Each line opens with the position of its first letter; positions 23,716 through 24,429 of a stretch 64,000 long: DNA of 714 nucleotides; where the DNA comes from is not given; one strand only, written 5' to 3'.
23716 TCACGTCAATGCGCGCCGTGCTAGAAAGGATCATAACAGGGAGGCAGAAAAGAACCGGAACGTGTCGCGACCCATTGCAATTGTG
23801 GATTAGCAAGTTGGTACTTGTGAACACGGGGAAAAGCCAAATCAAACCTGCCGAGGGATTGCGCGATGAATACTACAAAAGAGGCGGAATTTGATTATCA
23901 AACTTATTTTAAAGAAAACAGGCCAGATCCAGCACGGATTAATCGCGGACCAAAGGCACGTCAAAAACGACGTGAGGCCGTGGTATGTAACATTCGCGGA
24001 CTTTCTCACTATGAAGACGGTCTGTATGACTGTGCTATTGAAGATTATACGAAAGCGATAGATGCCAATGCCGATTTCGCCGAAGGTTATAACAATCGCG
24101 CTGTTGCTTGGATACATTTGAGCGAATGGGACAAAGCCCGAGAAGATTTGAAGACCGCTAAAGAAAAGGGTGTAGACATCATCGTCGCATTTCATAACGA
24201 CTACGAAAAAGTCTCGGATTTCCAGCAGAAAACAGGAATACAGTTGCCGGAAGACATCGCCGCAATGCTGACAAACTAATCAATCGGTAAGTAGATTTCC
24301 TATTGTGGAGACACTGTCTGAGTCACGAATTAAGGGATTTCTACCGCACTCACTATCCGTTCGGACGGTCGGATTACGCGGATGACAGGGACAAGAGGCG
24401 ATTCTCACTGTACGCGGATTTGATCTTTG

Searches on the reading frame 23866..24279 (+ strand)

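Call 30: search_protein_families(library=pfam, proteins=[window:23866-24279:+], max_evalue=0.0001)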
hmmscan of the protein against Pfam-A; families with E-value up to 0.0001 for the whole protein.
window:23866-24279:+ (137 aa): 4 families
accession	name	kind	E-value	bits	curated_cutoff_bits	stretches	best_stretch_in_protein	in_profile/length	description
PF00515.34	TPR_1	-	1.1e-08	35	27.8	0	72-99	1-28/34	Tetratricopeptide repeat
PF07719.23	TPR_2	-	1.2e-07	31.7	27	0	72-99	1-28/34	Tetratricopeptide repeat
PF13414.12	TPR_11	-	9.2e-06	25.7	26.8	1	45-81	1-37/42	TPR repeat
PF13432.12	TPR_16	-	1.1e-05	26.2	32.7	1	45-99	4-58/65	Tetratricopeptide repeat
